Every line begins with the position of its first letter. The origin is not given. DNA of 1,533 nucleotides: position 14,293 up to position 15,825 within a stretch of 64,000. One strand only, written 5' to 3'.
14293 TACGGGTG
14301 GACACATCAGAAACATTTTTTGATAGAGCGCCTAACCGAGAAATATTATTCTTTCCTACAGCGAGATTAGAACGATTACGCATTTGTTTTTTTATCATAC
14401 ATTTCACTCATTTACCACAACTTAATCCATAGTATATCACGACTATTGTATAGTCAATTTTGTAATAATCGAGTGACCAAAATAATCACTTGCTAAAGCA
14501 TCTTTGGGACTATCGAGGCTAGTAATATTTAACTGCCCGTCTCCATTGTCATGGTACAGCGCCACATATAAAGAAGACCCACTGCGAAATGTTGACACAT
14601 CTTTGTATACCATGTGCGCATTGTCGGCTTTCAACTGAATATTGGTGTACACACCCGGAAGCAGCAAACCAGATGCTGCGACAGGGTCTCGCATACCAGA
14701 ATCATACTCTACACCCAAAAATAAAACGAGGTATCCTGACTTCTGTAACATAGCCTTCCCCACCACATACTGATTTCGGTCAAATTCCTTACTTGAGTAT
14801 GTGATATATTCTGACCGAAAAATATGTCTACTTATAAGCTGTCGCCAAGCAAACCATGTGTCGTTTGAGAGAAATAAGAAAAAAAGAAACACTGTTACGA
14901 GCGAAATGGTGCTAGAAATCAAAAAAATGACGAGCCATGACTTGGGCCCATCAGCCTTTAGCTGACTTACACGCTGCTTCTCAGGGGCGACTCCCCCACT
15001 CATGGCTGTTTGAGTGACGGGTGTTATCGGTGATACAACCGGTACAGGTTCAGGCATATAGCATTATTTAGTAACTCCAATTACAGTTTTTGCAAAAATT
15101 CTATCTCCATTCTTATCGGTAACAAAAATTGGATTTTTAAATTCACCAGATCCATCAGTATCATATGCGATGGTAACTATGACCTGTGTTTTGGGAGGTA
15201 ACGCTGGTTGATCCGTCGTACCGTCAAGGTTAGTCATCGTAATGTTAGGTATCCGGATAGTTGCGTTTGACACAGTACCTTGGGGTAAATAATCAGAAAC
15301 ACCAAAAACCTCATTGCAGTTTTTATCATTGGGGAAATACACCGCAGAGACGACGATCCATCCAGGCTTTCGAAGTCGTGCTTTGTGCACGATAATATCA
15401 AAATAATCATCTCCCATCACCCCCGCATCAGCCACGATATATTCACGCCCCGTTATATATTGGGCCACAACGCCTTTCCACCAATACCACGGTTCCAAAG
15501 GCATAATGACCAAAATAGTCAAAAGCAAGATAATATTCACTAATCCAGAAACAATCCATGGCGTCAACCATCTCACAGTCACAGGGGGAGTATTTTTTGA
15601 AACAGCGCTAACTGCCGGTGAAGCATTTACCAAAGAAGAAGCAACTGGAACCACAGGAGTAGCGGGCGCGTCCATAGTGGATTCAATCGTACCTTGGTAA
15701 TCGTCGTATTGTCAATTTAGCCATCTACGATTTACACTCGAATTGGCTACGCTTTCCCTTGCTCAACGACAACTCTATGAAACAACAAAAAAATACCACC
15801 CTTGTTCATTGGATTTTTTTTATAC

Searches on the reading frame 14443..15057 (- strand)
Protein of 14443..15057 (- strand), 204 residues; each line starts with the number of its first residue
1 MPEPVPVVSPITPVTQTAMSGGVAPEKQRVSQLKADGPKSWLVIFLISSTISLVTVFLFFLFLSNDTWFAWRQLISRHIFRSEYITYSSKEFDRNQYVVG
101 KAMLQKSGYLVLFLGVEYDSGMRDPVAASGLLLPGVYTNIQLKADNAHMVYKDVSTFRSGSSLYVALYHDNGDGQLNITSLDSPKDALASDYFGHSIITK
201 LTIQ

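Call 16: search_protein_families(library=pfam, proteins=[window:14443-15057:-], max_evalue=0.01)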
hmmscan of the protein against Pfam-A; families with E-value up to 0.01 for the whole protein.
window:14443-15057:- (204 aa): 1 family
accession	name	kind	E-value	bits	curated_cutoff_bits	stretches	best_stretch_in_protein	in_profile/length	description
PF23951.1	DUF7282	-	0.0006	20.4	27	1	85-190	3-99/112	Domain of unknown function (DUF7282)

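Call 82: search_protein_families(library=padloc, proteins=[window:14443-15057:-], max_evalue=0.01)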
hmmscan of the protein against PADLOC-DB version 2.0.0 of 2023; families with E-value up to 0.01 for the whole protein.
window:14443-15057:- (204 aa): 0 families

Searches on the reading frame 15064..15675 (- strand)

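Call 16: search_protein_families(library=pfam, proteins=[window:15064-15675:-], max_evalue=0.01)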
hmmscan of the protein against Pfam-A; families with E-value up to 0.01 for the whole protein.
window:15064-15675:- (203 aa): 1 family
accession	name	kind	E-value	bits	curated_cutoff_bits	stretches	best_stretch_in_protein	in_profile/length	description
PF23951.1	DUF7282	-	8.8e-07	29.5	27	1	94-180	15-86/112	Domain of unknown function (DUF7282)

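Call 82: search_protein_families(library=padloc, proteins=[window:15064-15675:-], max_evalue=0.01)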
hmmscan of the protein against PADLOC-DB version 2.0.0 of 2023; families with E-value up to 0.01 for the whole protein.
window:15064-15675:- (203 aa): 0 families
